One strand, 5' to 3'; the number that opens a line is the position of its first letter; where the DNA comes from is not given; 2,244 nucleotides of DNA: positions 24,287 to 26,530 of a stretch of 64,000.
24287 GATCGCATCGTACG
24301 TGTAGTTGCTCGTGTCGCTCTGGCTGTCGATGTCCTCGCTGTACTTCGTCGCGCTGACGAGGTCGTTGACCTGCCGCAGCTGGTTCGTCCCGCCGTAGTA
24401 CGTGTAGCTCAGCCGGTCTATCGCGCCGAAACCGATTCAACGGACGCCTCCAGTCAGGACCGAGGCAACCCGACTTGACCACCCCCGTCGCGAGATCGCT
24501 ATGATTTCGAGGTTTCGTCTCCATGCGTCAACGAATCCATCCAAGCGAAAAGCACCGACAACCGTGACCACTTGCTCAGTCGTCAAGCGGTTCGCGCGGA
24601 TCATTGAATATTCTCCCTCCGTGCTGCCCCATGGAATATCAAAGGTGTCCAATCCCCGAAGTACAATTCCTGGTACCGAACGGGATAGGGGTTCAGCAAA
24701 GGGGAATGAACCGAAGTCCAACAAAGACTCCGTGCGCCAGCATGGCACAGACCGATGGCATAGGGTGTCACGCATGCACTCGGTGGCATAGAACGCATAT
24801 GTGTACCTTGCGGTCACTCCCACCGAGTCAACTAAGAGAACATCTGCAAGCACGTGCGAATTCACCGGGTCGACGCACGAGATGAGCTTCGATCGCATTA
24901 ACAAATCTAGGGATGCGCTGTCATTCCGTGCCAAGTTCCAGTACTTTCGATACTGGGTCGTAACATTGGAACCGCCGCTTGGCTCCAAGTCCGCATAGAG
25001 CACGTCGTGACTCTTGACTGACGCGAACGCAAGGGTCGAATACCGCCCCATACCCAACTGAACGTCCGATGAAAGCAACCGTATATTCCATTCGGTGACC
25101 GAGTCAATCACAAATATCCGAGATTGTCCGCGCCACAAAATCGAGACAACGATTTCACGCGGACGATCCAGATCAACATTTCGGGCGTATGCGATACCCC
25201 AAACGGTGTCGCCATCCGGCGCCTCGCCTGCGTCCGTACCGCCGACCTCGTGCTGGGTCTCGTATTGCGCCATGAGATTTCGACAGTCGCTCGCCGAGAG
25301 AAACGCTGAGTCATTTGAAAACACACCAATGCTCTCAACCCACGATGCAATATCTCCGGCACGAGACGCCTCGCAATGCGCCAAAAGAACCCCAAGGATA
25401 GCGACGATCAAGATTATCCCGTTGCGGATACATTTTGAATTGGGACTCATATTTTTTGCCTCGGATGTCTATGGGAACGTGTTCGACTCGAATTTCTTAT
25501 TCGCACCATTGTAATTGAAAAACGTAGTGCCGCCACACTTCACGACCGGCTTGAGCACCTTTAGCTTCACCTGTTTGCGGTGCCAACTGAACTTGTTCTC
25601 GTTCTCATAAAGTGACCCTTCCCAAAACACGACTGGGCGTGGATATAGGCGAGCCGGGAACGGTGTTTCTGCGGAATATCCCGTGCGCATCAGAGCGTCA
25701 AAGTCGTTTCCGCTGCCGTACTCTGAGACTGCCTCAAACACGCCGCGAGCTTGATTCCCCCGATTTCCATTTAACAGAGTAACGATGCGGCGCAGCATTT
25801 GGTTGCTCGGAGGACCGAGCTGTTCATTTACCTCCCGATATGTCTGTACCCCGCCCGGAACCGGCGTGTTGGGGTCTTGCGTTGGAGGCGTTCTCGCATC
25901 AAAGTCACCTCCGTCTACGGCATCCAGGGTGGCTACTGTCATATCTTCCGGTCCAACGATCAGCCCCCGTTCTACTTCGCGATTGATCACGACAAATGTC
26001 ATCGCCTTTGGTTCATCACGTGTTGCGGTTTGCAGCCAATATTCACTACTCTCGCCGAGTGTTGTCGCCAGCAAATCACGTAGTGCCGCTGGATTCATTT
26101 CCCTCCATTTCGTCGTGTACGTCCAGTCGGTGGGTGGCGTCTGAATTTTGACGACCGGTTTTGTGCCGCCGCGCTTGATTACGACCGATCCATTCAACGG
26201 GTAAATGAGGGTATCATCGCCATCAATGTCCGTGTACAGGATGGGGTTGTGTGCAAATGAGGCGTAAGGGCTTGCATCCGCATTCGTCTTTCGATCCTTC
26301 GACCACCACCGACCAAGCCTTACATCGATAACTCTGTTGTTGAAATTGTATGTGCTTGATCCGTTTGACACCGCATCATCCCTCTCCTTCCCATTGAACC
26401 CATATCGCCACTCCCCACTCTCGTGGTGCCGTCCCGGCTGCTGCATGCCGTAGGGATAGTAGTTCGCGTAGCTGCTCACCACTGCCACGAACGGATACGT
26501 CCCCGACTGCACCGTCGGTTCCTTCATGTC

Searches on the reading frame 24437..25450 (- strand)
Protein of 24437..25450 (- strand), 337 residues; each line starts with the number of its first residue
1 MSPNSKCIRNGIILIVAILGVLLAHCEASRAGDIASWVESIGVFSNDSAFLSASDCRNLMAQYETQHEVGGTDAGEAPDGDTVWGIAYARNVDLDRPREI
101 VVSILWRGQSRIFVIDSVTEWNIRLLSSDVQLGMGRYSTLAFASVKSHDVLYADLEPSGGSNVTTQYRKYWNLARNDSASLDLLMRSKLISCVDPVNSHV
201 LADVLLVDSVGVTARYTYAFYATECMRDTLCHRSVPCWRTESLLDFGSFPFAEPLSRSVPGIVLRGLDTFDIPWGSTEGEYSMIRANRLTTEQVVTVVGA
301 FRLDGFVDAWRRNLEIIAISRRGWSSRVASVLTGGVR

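Call 5: search_protein_families(library=pfam, max_evalue=1, proteins=[window:24437-25450:-])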
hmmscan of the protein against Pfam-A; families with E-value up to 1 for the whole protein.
window:24437-25450:- (337 aa): 0 families

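Call 6: search_protein_families(library=ncbifam, max_evalue=1, proteins=[window:24437-25450:-])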
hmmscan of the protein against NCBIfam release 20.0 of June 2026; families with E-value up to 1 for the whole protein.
window:24437-25450:- (337 aa): 0 families

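Call 58: list_cluster_members(proteins=[P0002, P0003, P0004, P0005, P0006, window:24437-25450:-, window:13385-13744:-, window:22008-22466:-])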
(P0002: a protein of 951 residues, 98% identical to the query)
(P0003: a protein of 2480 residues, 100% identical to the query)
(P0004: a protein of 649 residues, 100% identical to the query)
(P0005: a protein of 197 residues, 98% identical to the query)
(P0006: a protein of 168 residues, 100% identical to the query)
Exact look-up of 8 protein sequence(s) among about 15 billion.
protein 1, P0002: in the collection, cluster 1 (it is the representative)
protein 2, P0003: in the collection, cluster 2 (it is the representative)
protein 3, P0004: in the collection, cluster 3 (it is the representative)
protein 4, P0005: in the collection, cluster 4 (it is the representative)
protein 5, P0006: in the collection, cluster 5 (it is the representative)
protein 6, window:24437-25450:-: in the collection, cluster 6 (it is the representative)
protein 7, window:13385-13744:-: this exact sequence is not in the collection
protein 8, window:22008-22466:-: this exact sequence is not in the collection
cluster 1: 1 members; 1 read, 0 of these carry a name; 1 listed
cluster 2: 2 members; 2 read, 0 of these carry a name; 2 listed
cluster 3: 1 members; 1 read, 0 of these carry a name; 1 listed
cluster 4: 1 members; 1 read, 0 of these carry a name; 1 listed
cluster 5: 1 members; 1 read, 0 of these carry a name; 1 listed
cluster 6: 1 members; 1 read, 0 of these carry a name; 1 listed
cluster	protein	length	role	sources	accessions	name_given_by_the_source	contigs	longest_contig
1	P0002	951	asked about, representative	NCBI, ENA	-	-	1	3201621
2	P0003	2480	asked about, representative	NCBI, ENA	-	-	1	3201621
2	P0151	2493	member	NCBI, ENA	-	-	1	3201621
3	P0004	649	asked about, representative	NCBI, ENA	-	-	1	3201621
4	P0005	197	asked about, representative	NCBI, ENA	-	-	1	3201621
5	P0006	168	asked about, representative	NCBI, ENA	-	-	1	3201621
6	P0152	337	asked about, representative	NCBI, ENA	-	-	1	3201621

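Call 78: search_protein_families(library=phrogs, max_evalue=0.1, proteins=[window:24437-25450:-])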
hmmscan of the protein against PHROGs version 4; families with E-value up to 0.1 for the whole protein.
window:24437-25450:- (337 aa): 0 families

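Call 93: search_dna_similar(query=window:24437-25450:-, collection=plasmids, mode=protein, max_evalue=0.1, max_rows=10)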
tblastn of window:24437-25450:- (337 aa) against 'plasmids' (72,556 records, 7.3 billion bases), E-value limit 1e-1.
No match.

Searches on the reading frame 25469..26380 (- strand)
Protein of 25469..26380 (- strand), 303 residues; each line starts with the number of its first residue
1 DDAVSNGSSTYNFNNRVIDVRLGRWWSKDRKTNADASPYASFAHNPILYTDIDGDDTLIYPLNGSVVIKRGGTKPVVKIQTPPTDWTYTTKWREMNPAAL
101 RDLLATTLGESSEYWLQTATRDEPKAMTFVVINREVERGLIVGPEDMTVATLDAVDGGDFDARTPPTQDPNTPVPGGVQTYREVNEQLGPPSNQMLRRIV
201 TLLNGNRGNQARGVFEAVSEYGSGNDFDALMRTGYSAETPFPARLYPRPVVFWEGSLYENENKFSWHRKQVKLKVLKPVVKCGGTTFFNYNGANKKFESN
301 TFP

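Call 5: search_protein_families(library=pfam, max_evalue=1, proteins=[window:25469-26380:-])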
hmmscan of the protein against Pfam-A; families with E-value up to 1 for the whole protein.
window:25469-26380:- (303 aa): 0 families

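Call 6: search_protein_families(library=ncbifam, max_evalue=1, proteins=[window:25469-26380:-])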
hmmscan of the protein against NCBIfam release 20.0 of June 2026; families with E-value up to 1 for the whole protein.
window:25469-26380:- (303 aa): 1 family
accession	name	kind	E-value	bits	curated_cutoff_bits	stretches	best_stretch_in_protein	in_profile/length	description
TIGR03696.1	Rhs_assc_core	domain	7.6e-05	23.1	32.5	1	8-54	28-75/76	RHS repeat-associated core domain-containing protein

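Call 9: search_solved_structures(query=window:25469-26380:-, max_evalue=10, show_alignments=2)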
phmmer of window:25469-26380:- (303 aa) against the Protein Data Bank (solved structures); distinct sequences matched with E-value up to 10: 0.

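Call 13: find_homologous_proteins(query=window:25469-26218:-, max_evalue=0.001)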
Query window:25469-26218:-: 259 candidates shared short words with the query, none scored E <= 0.001.

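Call 78: search_protein_families(library=phrogs, max_evalue=0.1, proteins=[window:25469-26218:-])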
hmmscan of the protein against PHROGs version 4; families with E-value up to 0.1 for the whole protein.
window:25469-26218:- (249 aa): 0 families

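Call 92: search_dna_similar(query=window:25469-26218:-, collection=plasmids, mode=protein, max_evalue=0.1, max_rows=10)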
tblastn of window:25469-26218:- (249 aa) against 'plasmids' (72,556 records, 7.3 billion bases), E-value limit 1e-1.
No match.
